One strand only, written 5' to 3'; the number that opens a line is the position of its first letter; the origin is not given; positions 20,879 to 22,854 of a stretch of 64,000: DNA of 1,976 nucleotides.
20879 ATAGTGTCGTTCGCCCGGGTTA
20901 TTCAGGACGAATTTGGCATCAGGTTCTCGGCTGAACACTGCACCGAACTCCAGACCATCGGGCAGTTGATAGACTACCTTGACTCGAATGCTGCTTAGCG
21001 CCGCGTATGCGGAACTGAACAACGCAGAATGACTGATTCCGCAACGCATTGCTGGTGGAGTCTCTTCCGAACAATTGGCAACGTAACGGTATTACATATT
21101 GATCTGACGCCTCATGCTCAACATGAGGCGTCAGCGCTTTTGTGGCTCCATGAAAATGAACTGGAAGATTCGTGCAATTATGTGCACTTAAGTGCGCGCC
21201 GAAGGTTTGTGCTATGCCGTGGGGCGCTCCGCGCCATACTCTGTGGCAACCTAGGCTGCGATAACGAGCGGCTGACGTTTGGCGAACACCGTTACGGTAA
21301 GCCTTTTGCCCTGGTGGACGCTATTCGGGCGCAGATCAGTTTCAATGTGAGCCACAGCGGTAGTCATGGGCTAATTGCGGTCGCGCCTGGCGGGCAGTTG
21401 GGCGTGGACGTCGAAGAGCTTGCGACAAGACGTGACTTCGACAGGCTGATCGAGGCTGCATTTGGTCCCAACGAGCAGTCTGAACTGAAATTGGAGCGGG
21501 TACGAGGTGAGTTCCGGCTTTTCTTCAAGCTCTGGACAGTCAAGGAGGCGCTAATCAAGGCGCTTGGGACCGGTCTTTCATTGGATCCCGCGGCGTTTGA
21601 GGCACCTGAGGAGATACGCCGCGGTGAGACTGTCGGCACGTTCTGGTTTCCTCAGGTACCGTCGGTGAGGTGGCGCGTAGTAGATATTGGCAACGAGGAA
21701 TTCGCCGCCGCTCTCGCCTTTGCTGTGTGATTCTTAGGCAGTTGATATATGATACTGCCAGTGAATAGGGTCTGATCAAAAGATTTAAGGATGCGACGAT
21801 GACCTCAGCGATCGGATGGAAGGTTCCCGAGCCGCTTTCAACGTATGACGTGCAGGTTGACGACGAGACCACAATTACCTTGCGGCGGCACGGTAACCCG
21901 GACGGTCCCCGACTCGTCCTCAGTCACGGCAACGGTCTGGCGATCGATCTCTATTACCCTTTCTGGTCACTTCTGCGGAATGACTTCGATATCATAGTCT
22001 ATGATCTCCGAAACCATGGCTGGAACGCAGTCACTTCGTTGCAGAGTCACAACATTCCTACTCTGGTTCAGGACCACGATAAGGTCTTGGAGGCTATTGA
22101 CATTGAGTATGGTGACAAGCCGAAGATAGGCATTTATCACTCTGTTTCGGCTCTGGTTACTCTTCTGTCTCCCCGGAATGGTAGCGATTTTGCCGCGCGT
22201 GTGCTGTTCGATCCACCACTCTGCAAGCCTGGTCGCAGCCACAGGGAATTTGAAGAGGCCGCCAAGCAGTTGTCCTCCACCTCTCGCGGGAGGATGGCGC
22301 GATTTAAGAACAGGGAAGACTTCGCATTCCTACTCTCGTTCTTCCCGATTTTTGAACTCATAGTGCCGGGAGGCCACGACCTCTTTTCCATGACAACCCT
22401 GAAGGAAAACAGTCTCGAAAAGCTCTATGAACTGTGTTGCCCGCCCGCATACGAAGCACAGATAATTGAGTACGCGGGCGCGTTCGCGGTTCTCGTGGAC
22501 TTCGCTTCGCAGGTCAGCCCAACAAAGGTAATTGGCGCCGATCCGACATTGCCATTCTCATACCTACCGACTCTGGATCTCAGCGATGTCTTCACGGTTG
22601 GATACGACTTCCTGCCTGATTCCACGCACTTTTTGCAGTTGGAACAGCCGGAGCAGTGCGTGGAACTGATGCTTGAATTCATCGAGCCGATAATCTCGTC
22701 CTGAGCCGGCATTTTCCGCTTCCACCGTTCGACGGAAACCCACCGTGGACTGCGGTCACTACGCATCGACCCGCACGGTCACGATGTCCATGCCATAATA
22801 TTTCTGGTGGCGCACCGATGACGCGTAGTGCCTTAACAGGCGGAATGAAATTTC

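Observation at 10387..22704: Compact FAS-like reducing type I PKS cluster: KS-AT-DH-cMT-ER-KR-ACP-KS-AT0 + ACP + PPTase + hydrolase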

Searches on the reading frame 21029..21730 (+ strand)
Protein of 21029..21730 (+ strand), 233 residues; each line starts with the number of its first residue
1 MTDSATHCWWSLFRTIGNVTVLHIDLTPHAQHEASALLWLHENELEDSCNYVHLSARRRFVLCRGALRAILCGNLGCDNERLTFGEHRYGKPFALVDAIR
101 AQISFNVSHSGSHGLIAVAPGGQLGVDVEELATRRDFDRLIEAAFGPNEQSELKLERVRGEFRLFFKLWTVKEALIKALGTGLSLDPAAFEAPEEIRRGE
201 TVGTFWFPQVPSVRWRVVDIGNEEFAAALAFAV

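Call 5: search_protein_families(library=pfam, proteins=[window:21029-21730:+], max_evalue=0.01)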
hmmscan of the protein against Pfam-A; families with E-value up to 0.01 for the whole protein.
window:21029-21730:+ (233 aa): 2 families
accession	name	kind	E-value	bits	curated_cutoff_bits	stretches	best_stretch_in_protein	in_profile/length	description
PF01648.25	ACPS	-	6.1e-17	62.1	25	1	124-230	2-111/111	4'-phosphopantetheinyl transferase superfamily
PF22624.1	AASDHPPT_N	-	2.1e-06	28.3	27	1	28-118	5-97/100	4'-phosphopantetheinyl transferase, N-terminal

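Call 54: search_protein_families(library=ncbifam, proteins=[window:21029-21730:+], max_evalue=0.01)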
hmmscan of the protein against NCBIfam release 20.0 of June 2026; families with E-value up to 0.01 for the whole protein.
window:21029-21730:+ (233 aa): 6 families
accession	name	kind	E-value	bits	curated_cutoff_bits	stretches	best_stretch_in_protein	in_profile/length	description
NF042922.1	4PPT_HetI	equivalog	4.7e-26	91.5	370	1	18-184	18-184/235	4'-phosphopantetheinyl transferase HetI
NF007676.0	PRK10351.1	equivalog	3.1e-14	53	174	1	68-180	38-144/195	4'-phosphopantetheinyl transferase AcpT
TIGR00556.1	pantethn_trn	domain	1.8e-08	34.5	45.35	1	124-191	5-76/128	phosphopantetheine--protein transferase domain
NF047349.1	4PPT_AusB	equivalog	4.3e-07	29.6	225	1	100-186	78-155/205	aureusimine biosynthesis 4'-phosphopantetheinyl transferase AusB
NF011255.0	PRK14661.1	equivalog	0.002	18.1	209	0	125-184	4-61/169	holo-[acyl-carrier-protein] synthase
NF011253.0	PRK14659.1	equivalog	0.0093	16.6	156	0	153-184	40-71/123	holo-[acyl-carrier-protein] synthase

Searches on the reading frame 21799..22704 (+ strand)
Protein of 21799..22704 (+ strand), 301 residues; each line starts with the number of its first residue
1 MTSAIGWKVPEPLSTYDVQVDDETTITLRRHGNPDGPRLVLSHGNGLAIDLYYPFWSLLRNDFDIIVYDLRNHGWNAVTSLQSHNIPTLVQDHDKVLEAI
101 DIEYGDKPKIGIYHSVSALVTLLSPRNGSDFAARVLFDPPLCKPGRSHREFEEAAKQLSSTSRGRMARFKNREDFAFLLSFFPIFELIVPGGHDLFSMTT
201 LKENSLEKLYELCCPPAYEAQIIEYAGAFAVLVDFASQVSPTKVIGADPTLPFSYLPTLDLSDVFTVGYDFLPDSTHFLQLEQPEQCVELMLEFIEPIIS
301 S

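Call 5: search_protein_families(library=pfam, proteins=[window:21799-22704:+], max_evalue=0.01)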
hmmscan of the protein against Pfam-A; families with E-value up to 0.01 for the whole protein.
window:21799-22704:+ (301 aa): 3 families
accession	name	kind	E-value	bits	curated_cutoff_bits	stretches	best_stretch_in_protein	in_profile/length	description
PF12697.13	Abhydrolase_6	-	6.1e-12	47.1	26.3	1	39-289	1-216/217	Alpha/beta hydrolase family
PF12146.15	Hydrolase_4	-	3.9e-05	23.5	27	1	39-160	7-131/239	Serine aminopeptidase, S33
PF00561.26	Abhydrolase_1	-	7.2e-05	23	25.8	1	37-102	1-68/245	alpha/beta hydrolase fold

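Call 12: find_homologous_proteins(query=window:21799-22704:+, max_evalue=0.00001)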
Query window:21799-22704:+ (301 aa): 3582 proteins with E <= 0.00001 among 5157 candidates; the best 120 are listed.
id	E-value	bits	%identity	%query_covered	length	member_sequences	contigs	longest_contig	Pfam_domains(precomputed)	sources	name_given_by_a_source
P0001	9.6e-199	677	97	100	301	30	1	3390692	PF12697.14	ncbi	-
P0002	9.2e-195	664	95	100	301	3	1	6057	PF12697.14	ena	-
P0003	3.5e-191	652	93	100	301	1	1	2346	PF12697.14,PF00561.27,PF12146.16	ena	-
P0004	2.1e-179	614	85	100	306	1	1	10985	PF12697.14,PF00561.27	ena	-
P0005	6.5e-178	609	85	100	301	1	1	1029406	PF12697.14,PF00561.27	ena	-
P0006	8.4e-178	608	85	100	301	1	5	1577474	PF12697.14,PF00561.27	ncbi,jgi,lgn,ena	-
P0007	1.1e-177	608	85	100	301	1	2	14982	PF12697.14,PF00561.27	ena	-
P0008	2.5e-177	607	85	100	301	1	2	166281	PF12697.14,PF00561.27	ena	-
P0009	6.4e-177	605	85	100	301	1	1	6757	PF12697.14,PF12146.16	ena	-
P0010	1.0e-176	605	85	100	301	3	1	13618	PF12697.14,PF00561.27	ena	-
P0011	1.0e-176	605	85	100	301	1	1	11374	PF12697.14,PF00561.27,PF12146.16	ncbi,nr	ncbi:MAG: alpha/beta hydrolase [Chloroflexi bacterium]|nr:alpha/beta hydrolase [Chloroflexota bacter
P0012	1.8e-176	604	85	100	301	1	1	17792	PF12697.14,PF00561.27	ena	-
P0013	2.4e-176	604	85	99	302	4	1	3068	PF12697.14,PF00561.27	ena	-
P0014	3.5e-176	603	84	100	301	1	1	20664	PF12697.14,PF00561.27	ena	-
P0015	2.1e-175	600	84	99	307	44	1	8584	PF12697.14,PF00561.27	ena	-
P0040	1.6e-141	489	69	100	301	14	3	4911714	PF12697.14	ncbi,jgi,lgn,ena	-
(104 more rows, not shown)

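Call 13: find_encoding_contigs(protein=P0001, flank=10000, max_places=3)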
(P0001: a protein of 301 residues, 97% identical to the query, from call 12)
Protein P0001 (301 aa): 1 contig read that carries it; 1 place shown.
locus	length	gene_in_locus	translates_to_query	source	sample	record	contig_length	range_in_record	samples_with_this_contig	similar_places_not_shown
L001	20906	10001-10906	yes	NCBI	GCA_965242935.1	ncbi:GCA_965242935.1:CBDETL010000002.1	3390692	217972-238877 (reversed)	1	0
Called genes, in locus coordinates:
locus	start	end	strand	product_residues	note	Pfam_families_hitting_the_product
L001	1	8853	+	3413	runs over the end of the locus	PF00109:ketoacyl-synt, PF02801:Ketoacyl-synt_C, PF16197:KAsynt_C_assoc, PF00698:Acyl_transf_1, PF21089:PKS_DH_N, PF14765:PS-DH, PF08242:Methyltransf_12, PF13489:Methyltransf_23, +18 more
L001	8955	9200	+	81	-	PF00550:PP-binding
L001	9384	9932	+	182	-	PF01648:ACPS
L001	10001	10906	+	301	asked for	PF12697:Abhydrolase_6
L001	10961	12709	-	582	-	PF00860:Xan_ur_permease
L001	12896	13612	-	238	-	-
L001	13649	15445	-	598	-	PF07581:Glug (faint)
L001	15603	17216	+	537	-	PF00743:FMO-like, PF01266:DAO (weak), PF07992:Pyr_redox_2, PF13450:NAD_binding_8, PF13738:Pyr_redox_3, PF13434:Lys_Orn_oxgnase (weak)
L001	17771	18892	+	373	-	PF00296:Bac_luciferase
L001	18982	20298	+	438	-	PF00884:Sulfatase, PF01663:Phosphodiest (weak), PF16347:SGSH_C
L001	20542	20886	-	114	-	PF13451:zf_Tbcl, PF23477:zf_Tbcl_2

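Call 14: find_encoding_contigs(protein=P0040, flank=10000, max_places=3)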
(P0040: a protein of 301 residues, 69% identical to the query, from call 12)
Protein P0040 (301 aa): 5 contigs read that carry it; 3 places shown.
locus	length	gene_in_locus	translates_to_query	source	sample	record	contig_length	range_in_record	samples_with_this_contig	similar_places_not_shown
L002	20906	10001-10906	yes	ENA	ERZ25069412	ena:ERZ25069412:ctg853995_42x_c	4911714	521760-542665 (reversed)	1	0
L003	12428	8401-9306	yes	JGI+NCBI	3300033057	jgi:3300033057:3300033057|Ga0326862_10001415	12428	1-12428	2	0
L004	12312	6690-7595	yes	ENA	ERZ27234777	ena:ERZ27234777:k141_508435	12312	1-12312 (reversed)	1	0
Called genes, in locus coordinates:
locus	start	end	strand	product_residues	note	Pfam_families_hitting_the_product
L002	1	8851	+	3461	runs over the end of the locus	PF00109:ketoacyl-synt, PF02801:Ketoacyl-synt_C, PF16197:KAsynt_C_assoc, PF22336:RhiE-like_linker, PF22621:CurL-like_PKS_C, PF00698:Acyl_transf_1, PF21089:PKS_DH_N, PF14765:PS-DH, +19 more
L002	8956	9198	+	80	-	PF00550:PP-binding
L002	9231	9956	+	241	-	PF22624:AASDHPPT_N (weak), PF01648:ACPS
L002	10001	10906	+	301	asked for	PF12697:Abhydrolase_6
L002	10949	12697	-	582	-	PF00860:Xan_ur_permease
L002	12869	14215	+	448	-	PF17131:TP_0789-like (faint)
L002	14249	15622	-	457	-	PF01425:Amidase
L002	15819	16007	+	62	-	-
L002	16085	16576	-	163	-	PF27746:Small_heat_shock_put, PF00011:HSP20, PF17886:ArsA_HSP20 (weak)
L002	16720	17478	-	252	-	PF00589:Phage_integrase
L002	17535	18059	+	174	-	-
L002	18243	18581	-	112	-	PF00216:Bac_DNA_binding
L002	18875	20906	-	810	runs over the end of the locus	PF01590:GAF, PF13185:GAF_2, PF13492:GAF_3, PF05524:PEP-utilisers_N, PF00391:PEP-utilizers, PF02896:PEP-utilizers_C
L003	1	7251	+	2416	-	?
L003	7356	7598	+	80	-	PF00550:PP-binding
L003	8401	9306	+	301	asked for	PF12697:Abhydrolase_6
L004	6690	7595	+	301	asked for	PF12697:Abhydrolase_6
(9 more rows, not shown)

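Call 29: find_related_loci(query=A1, collection=genome_contigs, flank=10000)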
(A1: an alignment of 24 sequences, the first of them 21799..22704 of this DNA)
Query A1 (301 aa) in genome_contigs; peptide patterns used: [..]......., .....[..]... (x = any residue, [..] = any of these).
600 stretches matched a pattern (row limit reached: there are more); 598 encode a relative of the query (tblastn E <= 1e-3); the best 80 are kept; 80 distinct loci.
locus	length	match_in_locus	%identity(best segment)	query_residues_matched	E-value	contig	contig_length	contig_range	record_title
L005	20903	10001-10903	93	1-301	0e+0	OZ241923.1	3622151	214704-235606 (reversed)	MAG: Dehalococcoidia bacterium isolate 97b7e7e8-eacd-433b-a875-92d102a9312a genome assembly, chromosome: 1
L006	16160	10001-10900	85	1-300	4e-180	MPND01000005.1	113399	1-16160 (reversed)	MAG: SAR202 cluster bacterium bin90 NODE_272_length_113399_cov_8.3069_ID_543, whole genome shotgun sequence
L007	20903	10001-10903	84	1-301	5e-176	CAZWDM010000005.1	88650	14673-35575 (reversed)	MAG TPA_asm: uncultured Dehalococcoidia bacterium isolate SRP109090_co1_127 genome assembly, contig: NODE_258_length_886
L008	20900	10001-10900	85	1-300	4e-171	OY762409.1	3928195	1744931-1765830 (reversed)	MAG: Dehalococcoidia bacterium isolate 38c4f93b-5868-4cd3-8e0a-f10fb6dda0e3 genome assembly, chromosome: 1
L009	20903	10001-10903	68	1-301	3e-146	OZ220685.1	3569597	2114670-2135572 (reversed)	MAG: Dehalococcoidia bacterium isolate 2a27cef4-6af2-4f96-82a3-29fad4755a7e genome assembly, chromosome: 1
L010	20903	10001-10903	70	1-301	7e-144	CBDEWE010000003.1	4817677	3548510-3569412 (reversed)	MAG: uncultured Candidatus Binatia bacterium isolate a8241130-b51f-4fa7-9d5c-c617c4ae5504 genome assembly, contig: conti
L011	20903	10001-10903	69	1-301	8e-142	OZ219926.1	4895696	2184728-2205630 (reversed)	MAG: Thermodesulfobacteriota bacterium isolate 21442c6b-cc68-4f82-8039-a5361455a999 genome assembly, chromosome: 3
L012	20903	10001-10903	66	1-301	3e-141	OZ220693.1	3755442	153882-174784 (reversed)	MAG: Dehalococcoidia bacterium isolate bb874fd2-ee0c-4288-94b4-44cbacb43f92 genome assembly, chromosome: 1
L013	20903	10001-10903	66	1-301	3e-140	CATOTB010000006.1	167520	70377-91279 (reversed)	MAG: Candidatus Dadabacteria bacterium isolate 53d7d3e8-6880-4aca-9e2b-20875a3a41b8 genome assembly, contig: contig_6, w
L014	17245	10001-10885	67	2-296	3e-140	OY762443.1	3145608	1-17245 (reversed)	MAG: Dehalococcoidia bacterium isolate e17dd254-e2e4-46ca-aa76-34ed56c1cae1 genome assembly, chromosome: 1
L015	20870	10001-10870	68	7-296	4e-140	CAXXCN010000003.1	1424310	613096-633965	MAG: Dehalococcoidia bacterium isolate e66569de-989e-459c-8942-bbbb2819a0b0 genome assembly, contig: contig_3, whole gen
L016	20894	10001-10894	68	1-298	5e-140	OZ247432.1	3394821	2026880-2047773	MAG: Dehalococcoidia bacterium isolate 9f0a9a3c-fef9-4240-ab4a-9ab2d70ca0d2 genome assembly, chromosome: 1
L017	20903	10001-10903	66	1-301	5e-140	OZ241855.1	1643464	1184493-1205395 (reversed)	MAG: Thermodesulfobacteriota bacterium isolate bf97cff6-840b-426a-aed0-598d6d542999 genome assembly, chromosome: 1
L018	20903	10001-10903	66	1-301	2e-139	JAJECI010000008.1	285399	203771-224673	MAG: Candidatus Dadabacteria bacterium isolate jk18xAbins.11 k141_699025, whole genome shotgun sequence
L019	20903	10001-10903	65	1-301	2e-138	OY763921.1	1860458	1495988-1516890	MAG: Thermodesulfobacteriota bacterium isolate 558d1e46-7206-424d-903a-c7a0170f7b97 genome assembly, chromosome: 1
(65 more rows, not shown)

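Call 44: search_solved_structures(query=A1, max_evalue=0.01, show_alignments=2)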
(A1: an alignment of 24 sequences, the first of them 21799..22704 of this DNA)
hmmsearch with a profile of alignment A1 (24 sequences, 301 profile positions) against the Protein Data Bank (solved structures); distinct sequences matched with E-value up to 0.01: 7.
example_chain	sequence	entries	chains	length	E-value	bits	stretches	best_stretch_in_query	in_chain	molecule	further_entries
6azd_A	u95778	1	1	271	0.00022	23.8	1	31-137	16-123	PpKAI2-like H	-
5a62_A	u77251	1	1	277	0.00063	22.3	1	29-135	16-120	PUTATIVE ALPHA/BETA HYDROLASE FOLD PROTEIN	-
7ukb_A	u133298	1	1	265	0.0015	21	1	35-136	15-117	alpha/beta-hydrolase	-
8zp6_A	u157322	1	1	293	0.0029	20.1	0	10-290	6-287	AB hydrolase-1 domain-containing protein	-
3c5v_A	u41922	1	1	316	0.0046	19.5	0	14-107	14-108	Protein phosphatase methylesterase 1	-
27ct_A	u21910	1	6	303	0.007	18.9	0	31-161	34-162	RPA1511_2297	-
3c5w_P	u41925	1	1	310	0.0074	18.8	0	14-104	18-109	PP2A-specific methylesterase PME-1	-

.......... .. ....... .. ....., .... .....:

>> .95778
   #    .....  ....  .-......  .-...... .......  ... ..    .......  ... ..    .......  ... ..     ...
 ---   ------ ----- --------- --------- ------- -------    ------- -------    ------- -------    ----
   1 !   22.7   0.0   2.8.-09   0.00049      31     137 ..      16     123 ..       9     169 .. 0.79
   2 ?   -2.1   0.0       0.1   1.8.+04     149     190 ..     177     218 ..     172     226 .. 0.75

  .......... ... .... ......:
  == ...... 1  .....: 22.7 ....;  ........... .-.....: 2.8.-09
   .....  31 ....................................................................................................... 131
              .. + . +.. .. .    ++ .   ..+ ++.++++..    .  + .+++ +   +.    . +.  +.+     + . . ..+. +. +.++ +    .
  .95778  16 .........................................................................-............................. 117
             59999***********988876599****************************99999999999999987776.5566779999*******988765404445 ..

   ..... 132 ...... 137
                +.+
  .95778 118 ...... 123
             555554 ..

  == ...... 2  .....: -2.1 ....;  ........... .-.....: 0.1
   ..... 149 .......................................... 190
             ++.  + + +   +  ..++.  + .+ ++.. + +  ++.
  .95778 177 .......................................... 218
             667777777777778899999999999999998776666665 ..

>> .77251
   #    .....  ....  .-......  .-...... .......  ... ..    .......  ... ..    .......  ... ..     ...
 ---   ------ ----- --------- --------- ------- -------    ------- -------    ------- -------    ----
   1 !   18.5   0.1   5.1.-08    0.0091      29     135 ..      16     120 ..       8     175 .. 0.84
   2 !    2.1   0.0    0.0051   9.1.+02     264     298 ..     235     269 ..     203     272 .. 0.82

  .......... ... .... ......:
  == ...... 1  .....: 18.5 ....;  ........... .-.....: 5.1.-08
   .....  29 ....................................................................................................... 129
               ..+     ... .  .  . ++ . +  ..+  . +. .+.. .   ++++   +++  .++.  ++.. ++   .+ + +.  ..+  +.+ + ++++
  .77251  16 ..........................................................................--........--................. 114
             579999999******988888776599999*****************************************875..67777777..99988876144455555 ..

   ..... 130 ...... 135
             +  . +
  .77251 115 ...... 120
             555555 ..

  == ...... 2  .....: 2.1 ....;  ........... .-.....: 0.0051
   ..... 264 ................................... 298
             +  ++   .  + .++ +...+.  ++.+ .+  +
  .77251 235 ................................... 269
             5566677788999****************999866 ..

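Call 53: predict_structure(alignment_id=A1)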
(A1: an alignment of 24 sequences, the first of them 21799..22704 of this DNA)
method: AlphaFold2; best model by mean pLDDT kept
length: 301 residues; sequences in the alignment: 24
mean_pLDDT: 40.7   pTM: 0.30
mean pLDDT of the five models: 40.7, 38.9, 36.8, 36.0, 34.3
residues with pLDDT >= 90: 0; 70-90: 14; 50-70: 59; < 50: 228
segments of 3 or more residues with pLDDT < 50: 1-10, 18-21, 24-29, 33-147, 182-185, 217-260, 263-298
pLDDT, mean of each block of 10 residues (from residue 1): 35 54 51 42 28 39 34 25 24 35 34 31 35 27 44 59 61 67 50 51 71 51 41 26 27 30 39 25 39 45 44
secondary structure, 60 per line:
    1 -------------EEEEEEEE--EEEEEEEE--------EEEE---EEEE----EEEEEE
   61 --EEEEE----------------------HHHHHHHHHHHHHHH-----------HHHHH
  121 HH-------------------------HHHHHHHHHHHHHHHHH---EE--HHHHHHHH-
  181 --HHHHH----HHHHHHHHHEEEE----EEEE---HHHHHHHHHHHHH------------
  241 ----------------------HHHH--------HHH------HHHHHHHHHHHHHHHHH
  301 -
elements in order: E14-21 E24-31 E40-43 E47-50 E55-60 E63-67 H90-104 H116-122 H148-164 H172-179 H183-187 H192-200 E201-204 E209-212 H216-228 H263-266 H284-300

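Call 54: search_protein_families(library=ncbifam, proteins=[window:21799-22704:+], max_evalue=0.01)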
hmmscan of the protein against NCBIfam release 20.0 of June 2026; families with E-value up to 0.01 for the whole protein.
window:21799-22704:+ (301 aa): 8 families
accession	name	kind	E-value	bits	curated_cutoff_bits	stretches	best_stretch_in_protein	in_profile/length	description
NF004514.1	PRK05855.1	equivalog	1.8e-06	26.9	455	1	18-100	4-87/578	SDR family oxidoreductase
TIGR02427.1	protocat_pcaD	equivalog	2.1e-06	27.3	255.85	1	31-103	7-79/251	3-oxoadipate enol-lactonase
NF051488.1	bifunc_PcaDC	exception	2.8e-05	23.5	390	1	28-103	4-78/375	bifunctional 3-oxoadipate enol-lactonase/4-carboxymuconolactone decarboxylase PcaDC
TIGR03611.1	RutD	equivalog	8.1e-05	22.1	238.5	1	30-104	7-81/258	pyrimidine utilization protein D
NF051487.1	bifunc_PcaCD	exception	0.00012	21.3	430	1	26-101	162-236/413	bifunctional 4-carboxymuconolactone decarboxylase/3-oxoadipate enol-lactonase PcaCD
TIGR03056.1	bchO_mg_che_rel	equivalog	0.00014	21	172.55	1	28-120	20-108/278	alpha/beta fold hydrolase BchO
TIGR02240.1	PHA_depoly_arom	equivalog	0.00017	21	250.6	1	17-113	6-99/276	poly(3-hydroxyalkanoate) depolymerase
NF011457.0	PRK14875.1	equivalog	0.0013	17.7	307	0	22-103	118-198/372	acetoin dehydrogenase dihydrolipoyllysine-residue acetyltransferase subunit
